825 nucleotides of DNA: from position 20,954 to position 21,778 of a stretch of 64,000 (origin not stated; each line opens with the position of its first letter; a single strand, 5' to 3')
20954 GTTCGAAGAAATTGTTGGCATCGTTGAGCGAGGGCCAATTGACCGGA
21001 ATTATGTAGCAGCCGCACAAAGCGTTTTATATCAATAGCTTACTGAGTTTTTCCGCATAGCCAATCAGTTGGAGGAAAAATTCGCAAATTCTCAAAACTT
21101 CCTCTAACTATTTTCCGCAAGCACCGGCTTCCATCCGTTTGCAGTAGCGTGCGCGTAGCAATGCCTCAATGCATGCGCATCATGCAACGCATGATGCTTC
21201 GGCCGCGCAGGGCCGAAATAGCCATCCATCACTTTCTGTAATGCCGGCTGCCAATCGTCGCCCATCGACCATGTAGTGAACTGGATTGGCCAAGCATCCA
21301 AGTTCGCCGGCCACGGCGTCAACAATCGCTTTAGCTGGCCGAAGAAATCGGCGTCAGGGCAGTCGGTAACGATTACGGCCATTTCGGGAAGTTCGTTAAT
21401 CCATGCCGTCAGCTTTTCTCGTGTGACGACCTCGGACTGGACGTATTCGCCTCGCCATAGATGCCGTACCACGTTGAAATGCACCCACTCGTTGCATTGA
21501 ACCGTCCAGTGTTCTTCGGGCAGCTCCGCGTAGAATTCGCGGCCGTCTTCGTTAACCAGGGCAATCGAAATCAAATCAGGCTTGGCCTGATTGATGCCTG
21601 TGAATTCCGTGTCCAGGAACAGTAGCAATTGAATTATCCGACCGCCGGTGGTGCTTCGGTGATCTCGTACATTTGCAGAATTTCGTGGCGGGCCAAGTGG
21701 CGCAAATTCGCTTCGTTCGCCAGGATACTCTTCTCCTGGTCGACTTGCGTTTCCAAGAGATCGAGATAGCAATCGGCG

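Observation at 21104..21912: Second tandem cassette: unrelated 92-aa ORF plus a paralogous DEDDh exonuclease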

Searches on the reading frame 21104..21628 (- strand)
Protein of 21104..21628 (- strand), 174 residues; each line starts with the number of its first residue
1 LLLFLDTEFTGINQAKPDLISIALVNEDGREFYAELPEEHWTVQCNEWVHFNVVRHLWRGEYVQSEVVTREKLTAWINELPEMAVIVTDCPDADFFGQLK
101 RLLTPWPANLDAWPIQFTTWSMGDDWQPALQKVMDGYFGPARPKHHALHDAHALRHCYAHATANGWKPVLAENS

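Call 3: search_protein_families(library=pfam, proteins=[window:21104-21628:-], max_evalue=0.1)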
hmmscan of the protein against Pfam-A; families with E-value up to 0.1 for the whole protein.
window:21104-21628:- (174 aa): 2 families
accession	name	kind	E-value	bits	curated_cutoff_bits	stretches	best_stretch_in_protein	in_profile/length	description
PF00929.31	RNase_T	-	5.4e-05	24.2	24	1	4-153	2-159/164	Exonuclease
PF16473.11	Rv2179c-like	-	0.0043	17.2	27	0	3-36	3-41/177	3'-5' exoribonuclease Rv2179c-like domain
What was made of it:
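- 21104..21628 (-): exo2: a 174-aa DEDDh 3'-5' exonuclease of the RNase AS/Rv2179c clade, starting at TTG 21628. Family scores: Pfam RNase_T 24.2 bits (cut-off 24) and Rv2179c-like 17.2 bits (below the 27 cut-off) (call 3).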

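Call 7: search_protein_families(library=ncbifam, proteins=[window:21104-21628:-], max_evalue=0.1)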
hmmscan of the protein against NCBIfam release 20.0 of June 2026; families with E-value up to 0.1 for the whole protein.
window:21104-21628:- (174 aa): 4 families
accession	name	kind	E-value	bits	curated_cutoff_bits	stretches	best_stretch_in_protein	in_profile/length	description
NF033638.1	RNase_AS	equivalog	1.6e-07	31.8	200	1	4-78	2-76/155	polyadenylate-specific 3'-exoribonuclease AS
NF006602.0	PRK09146.1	subfamily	0.0017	17.7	266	1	2-51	49-97/239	3'-5' exonuclease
NF006615.0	PRK09182.1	subfamily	0.037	12.8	207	0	3-26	53-76/307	3'-5' exonuclease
NF006601.0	PRK09145.1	equivalog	0.039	13.4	189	0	4-26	33-55/207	3'-5' exonuclease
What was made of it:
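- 21104..21628 (-): NCBIfam RNase_AS 1.6e-7 (call 7).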

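Call 27: search_protein_families(library=padloc, proteins=[window:21104-21628:-], max_evalue=0.01)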
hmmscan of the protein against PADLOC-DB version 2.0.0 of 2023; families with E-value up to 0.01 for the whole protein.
window:21104-21628:- (174 aa): 1 family
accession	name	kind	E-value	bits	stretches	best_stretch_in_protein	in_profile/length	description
PDLC01247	DEDDh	-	1.9e-06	26.6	1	3-158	1-138/139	"CAS-I,CAS-II,CAS-III,CAS-IV,CAS-V,CAS-VI; associated"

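Call 35: search_dna_similar(query=window:21104-21628:-, collection=plasmids, mode=protein, max_evalue=0.001, max_rows=40)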
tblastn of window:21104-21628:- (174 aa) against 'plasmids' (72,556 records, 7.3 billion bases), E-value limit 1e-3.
Records with a match: 13; places in all: 14; records where one place covers at least 80% of the query: 0.
Best place of each record, by identity: <60% 13.
By first word of the organism name: Pseudomonas 2; Polaromonas 2; Cupriavidus 2; Paraburkholderia 2; Caballeronia 1; Azonexus 1; Burkholderia 1; Rhodoferax 1; Methylibium 1.
By predicted mobility (MOB-suite, as given by PLSDB): non-mobilizable 6; mobilizable 4; conjugative 3.
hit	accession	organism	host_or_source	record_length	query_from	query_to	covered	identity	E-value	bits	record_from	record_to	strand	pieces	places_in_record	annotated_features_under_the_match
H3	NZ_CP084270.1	Caballeronia sp. Lep1P3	Leptoglossus zonatus,Cell culture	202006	1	112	64%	41.6%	1e-10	66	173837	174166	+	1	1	hypothetical protein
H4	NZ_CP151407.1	Azonexus hydrophilus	metagenomic assembly,groundwater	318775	1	114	66%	40.3%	1e-6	55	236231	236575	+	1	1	3'-5' exoribonuclease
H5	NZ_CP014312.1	Burkholderia sp. PAMC 26561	single cell,lichen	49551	1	103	59%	43.3%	3e-11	67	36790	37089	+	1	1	3'-5' exoribonuclease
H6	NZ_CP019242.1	Rhodoferax antarcticus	Whole organism,environment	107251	1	89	51%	47.3%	5e-11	67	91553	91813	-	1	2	3'-5' exoribonuclease | HAD domain-containing protein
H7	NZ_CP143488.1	Pseudomonas silesiensis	single cell,landfill for plastics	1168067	1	117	67%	35.3%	2e-10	66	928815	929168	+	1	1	record has no annotation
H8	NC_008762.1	Polaromonas naphthalenivorans CJ2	-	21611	1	89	51%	44.0%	1e-9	63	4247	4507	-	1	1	3'-5' exoribonuclease | hypothetical protein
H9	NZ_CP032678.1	Pseudomonas sp. Leaf58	Arabidopsis,whole organism,phyllosphere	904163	2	109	62%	36.0%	7e-8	58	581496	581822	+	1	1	3'-5' exoribonuclease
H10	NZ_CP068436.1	Cupriavidus necator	heavy metal containmented soil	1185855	1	89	51%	38.0%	7e-7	55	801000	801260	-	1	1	none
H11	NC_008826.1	Methylibium petroleiphilum PM1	-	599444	2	96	55%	34.4%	6e-4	46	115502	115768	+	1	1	hypothetical protein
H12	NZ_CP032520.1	Cupriavidus oxalaticus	cell culture,activated sludge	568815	1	89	51%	35.6%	6e-6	52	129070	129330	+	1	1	3'-5' exoribonuclease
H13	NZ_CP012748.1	Paraburkholderia caribensis MBA4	soil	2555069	1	80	46%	39.5%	7e-4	46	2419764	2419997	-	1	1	none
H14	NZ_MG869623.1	Polaromonas sp. W10N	Werenskioldbreen Glacier, Spitsbergen, ...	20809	1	59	34%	52.5%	2e-7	57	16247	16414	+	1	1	hypothetical protein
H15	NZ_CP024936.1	Paraburkholderia graminis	soil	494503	4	81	45%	37.0%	1e-4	49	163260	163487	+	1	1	3'-5' exoribonuclease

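Call 51: search_solved_structures(query=window:21104-21628:-, max_evalue=1, show_alignments=2)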
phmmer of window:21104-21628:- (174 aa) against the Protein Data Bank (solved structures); distinct sequences matched with E-value up to 1: 3.
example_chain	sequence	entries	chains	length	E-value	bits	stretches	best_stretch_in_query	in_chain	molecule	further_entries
6s0m_A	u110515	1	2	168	0.0096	18.9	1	3-55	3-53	3'-5' exoribonuclease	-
4oke_A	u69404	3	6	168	0.014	18.3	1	3-55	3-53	3'-5' exoribonuclease Rv2179c/MT2234.1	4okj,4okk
4hec_A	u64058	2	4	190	0.017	18.1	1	3-55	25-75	Putative uncharacterized protein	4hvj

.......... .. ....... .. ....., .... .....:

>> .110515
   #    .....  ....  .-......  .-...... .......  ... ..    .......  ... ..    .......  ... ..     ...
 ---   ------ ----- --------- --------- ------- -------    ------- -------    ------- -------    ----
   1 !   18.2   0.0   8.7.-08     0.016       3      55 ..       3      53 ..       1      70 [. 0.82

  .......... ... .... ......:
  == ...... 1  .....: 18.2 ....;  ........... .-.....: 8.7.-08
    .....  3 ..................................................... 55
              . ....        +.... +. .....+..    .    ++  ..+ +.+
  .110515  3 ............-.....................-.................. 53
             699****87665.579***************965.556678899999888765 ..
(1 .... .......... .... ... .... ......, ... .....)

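Call 71: find_related_loci(query=A3, collection=metagenome_contigs, flank=3500)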
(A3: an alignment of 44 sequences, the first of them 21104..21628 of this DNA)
Query A3 (174 aa) in metagenome_contigs; peptide patterns used: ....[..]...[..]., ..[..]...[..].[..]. (x = any residue, [..] = any of these).
334 stretches matched a pattern; 191 encode a relative of the query (tblastn E <= 1e-3); the best 80 are kept; 80 distinct loci.
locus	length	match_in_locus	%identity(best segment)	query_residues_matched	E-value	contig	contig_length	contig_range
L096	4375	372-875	70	1-168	1e-80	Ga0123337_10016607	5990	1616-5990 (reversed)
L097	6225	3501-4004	69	1-168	3e-79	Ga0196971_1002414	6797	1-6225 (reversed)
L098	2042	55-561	68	2-170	1e-80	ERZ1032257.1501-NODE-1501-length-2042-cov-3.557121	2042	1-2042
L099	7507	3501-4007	68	2-170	8e-78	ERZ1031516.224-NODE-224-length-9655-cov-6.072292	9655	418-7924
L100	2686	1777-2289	66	1-171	8e-78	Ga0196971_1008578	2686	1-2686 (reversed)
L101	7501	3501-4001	64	2-168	2e-73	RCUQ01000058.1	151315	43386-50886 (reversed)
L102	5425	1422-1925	64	1-168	4e-71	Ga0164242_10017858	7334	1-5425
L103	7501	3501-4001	61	1-168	8e-65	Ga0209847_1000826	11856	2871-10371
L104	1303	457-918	65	1-155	4e-68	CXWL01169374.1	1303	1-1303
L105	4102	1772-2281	59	1-171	4e-62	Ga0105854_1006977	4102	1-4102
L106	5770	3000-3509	58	1-171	2e-61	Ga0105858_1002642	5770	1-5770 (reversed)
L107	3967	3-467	57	11-166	4e-51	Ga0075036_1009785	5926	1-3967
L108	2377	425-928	50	1-168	4e-47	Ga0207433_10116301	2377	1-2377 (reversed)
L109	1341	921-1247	65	1-110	9e-45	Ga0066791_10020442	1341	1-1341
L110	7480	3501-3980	46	1-161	4e-39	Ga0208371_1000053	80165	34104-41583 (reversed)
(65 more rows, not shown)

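Call 84: predict_structure(alignment_id=A3)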
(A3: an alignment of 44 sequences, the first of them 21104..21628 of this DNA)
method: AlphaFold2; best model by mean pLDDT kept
length: 174 residues; sequences in the alignment: 44
mean_pLDDT: 95.2   pTM: 0.90
mean pLDDT of the five models: 95.2, 94.2, 94.2, 94.2, 92.5
residues with pLDDT >= 90: 160; 70-90: 10; 50-70: 2; < 50: 2
segments of 3 or more residues with pLDDT < 50: none
pLDDT, mean of each block of 10 residues (from residue 1): 97 90 98 97 93 97 98 98 97 96 96 97 97 98 98 98 93 51
secondary structure, 60 per line:
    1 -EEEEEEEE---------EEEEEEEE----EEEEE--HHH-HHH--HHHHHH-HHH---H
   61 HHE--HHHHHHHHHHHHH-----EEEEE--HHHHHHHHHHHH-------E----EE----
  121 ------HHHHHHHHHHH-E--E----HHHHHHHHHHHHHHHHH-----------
elements in order: E2-9 E19-26 E31-35 H47-52 H66-78 E84-88 H91-102 H127-137 H147-163
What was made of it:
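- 21104..21628 (-): Structure: AF2 pLDDT 95.2 (call 84).
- On DEDDh (DnaQ-like) exonuclease superfamily: AF2 pLDDT 95.2 (call 84).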

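Call 86: fold_search(model_id=the predicted structure, library=pdb)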
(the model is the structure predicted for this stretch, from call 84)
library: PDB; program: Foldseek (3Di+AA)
matches with E <= 10: 577; with E <= 0.001: 85
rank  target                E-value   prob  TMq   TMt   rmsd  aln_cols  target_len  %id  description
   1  4oke_B                1.1e-09  1.00  0.64  0.69   5.1       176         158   22  Structure of RNase AS, a polyadenylate-specific exoribonuclease affecting mycobacterial virulence in vivo (released 2014-05-21)
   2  4oke_A                1.9e-09  1.00  0.70  0.76   4.6       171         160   23  Structure of RNase AS, a polyadenylate-specific exoribonuclease affecting mycobacterial virulence in vivo (released 2014-05-21)
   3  6s0m_B                2.3e-09  1.00  0.67  0.73   4.7       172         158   23  Structural and dynamic studies provide insights into specificity and allosteric regulation of Ribonuclease AS, a key e (released 2019-08-28)
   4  6s0m_A                4.1e-09  1.00  0.71  0.76   4.6       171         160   24  Structural and dynamic studies provide insights into specificity and allosteric regulation of Ribonuclease AS, a key e (released 2019-08-28)
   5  4hec_B                1.7e-08  1.00  0.71  0.75   4.8       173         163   23  Crystal structure of a putative uncharacterized protein from Mycobacterium tuberculosis (released 2012-10-17)
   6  4hec_A                4.5e-08  1.00  0.65  0.73   5.7       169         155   21  Crystal structure of a putative uncharacterized protein from Mycobacterium tuberculosis (released 2012-10-17)
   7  4hvj_A                9.6e-08  1.00  0.64  0.71   5.8       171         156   22  Crystal structure of a putative uncharacterized protein from Mycobacterium tuberculosis in complex with AMP (released 2012-11-28)
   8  4kb0_B                2.9e-06  1.00  0.60  0.53   5.2       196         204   14  Crystal structure of RNase T in complex with a bluge DNA (Two nucleotide insertion CC ) (released 2014-03-05)
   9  3va0_A                4.9e-06  1.00  0.60  0.52   5.3       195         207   14  Crystal structure of RNase T in complex with a di-nucleotide product (GG) with one Mg in the active site (released 2012-07-11)
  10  3va3_B                4.9e-06  1.00  0.57  0.50   6.1       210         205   15  Crystal structure of RNase T in complex with a duplex DNA product (stem loop DNA with 2 nucleotide 3' overhang) (released 2012-07-11)
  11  3nh0_B                5.2e-06  1.00  0.60  0.52   5.3       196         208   14  Crystal structure of RNase T in complex with a non-preferred ssDNA (AAC) (released 2011-02-16)
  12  3v9u_D                5.9e-06  1.00  0.62  0.53   5.7       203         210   15  Crystal structure of RNase T in complex with a preferred ssDNA (AAT) with two Mg in the active site (released 2012-07-11)
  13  3nh0_A                6.3e-06  1.00  0.60  0.52   5.2       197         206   16  Crystal structure of RNase T in complex with a non-preferred ssDNA (AAC) (released 2011-02-16)
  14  3v9x_A                6.7e-06  1.00  0.60  0.51   6.2       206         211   16  Crystal structure of RNase T in complex with a preferred ssDNA (AAA) with two Mg in the active site (released 2012-07-11)
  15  3nh2_B                7.6e-06  1.00  0.59  0.51   5.2       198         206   15  Crystal structure of RNase T in complex with a stem DNA with a 3' overhang (released 2011-02-16)
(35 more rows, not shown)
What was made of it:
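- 21104..21628 (-): The best PDB matches are RNase AS 4OKE/6S0M, E about 1e-9, TM 0.70-0.76 (call 86).
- On DEDDh (DnaQ-like) exonuclease superfamily: Foldseek finds 85 PDB hits at E<=1e-3; the top 50 listed are all DEDDh enzymes: RNase AS, RNase T, Orn, Cap18, TREX (call 86).
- On RNase AS / Rv2179c-like family (PF16473, NF033638): 4OKE and 6S0M are the top hits, with TM 0.64-0.76 and probability 1.00 (call 86).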

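Call 89: search_protein_families(library=phrogs, proteins=[window:21104-21628:-], max_evalue=0.01)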
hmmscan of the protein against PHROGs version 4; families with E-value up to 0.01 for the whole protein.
window:21104-21628:- (174 aa): 2 families
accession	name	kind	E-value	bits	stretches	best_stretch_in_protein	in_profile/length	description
phrog_2259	-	DNA, RNA and nucleotide metabolism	9.5e-24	85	1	1-164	7-175/186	Rnase H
phrog_192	-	DNA, RNA and nucleotide metabolism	3.4e-05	24.3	1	2-43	108-145/397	DNA polymerase exonuclease subunit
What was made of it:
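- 21104..21628 (-): PHROG 2259 at 9.5e-24 (call 89).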

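Call 92: search_dna_similar(query=window:21104-21628:-, collection=phages, mode=protein, max_evalue=0.001, max_rows=15)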
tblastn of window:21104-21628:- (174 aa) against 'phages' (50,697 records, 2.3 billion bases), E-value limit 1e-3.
Records with a match: 44; places in all: 44; records where one place covers at least 80% of the query: 0.
Best place of each record, by identity: <60% 44.
By first word of the organism name: Enterococcus 29; Bacillus 10; Pseudomonas 3; Mycobacterium 1; Alicyclobacillus 1.
By host as written in the record: Enterococcus faecalis 7; Enterococcus sp. 5; Bacillus subtilis 5; Enterococcus faecium 4; Enterococcus mundtii 3; Enterococcus faecium strain UCH1 2; Enterococcus faecium E1071 2; - 2; and 11 more.
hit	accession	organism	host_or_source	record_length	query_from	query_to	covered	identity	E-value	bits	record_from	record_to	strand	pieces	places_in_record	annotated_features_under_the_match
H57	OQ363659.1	Pseudomonas phage D6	Pseudomonas syringae pv. tomato str. ...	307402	1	98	56%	37.9%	6e-6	51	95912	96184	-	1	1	hypothetical protein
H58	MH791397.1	Enterococcus phage EfsSzw-1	Enterococcus faecalis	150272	1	119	68%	31.0%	3e-6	52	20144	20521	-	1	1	hypothetical protein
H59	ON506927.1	Enterococcus phage TJE1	Enterococcus faecium strain UCH1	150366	1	119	68%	31.0%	3e-6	52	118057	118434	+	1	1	hypothetical protein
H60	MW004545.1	Enterococcus phage EFGrNG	Enterococcus faecalis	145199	1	119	68%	31.0%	3e-5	49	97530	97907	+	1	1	hypothetical protein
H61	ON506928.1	Enterococcus phage TJE2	Enterococcus faecium strain UCH1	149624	1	119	68%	31.0%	3e-5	49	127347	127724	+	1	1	hypothetical protein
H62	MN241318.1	Enterococcus phage PEf771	Enterococcus faecalis YN771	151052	1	119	68%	31.0%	3e-5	49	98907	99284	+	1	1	exonuclease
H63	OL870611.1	Enterococcus phage UTI-EfS3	Enterococcus faecalis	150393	1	119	68%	31.0%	3e-5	49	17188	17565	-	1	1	hypothetical protein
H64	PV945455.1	Enterococcus phage vB_Edu_21C1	Enterococcus sp.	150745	1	119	68%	31.0%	3e-5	49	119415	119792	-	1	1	Rnase H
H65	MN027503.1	Enterococcus phage vB_OCPT_Ben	Enterococcus faecalis EnGen0211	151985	1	119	68%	31.0%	4e-5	49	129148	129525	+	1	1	hypothetical protein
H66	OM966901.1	Enterococcus phage vB_OCPT_Bill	Enterococcus sp.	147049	1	119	68%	31.0%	4e-5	49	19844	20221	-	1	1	hypothetical protein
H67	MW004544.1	Enterococcus phage EFGrKN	Enterococcus faecalis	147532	1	119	68%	31.0%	4e-5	49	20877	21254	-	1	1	hypothetical protein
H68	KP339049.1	Enterococcus phage EFDG1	Enterococcus faecalis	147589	1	119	68%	31.0%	4e-5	49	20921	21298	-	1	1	hypothetical protein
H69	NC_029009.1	Enterococcus phage EFDG1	Enterococcus faecalis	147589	1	119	68%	31.0%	4e-5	49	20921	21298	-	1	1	Rnase H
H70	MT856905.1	Enterococcus phage vB_EfaM_A2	Enterococcus faecalis OG1RF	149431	1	119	68%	31.0%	4e-5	49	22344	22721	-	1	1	putative 3'-5' exoribonuclease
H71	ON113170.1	Enterococcus phage vB_OCPT_CCS1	Enterococcus sp.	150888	1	119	68%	31.0%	4e-5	49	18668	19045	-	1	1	hypothetical protein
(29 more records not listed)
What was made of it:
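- It also occurs in phages (calls 89, 92).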
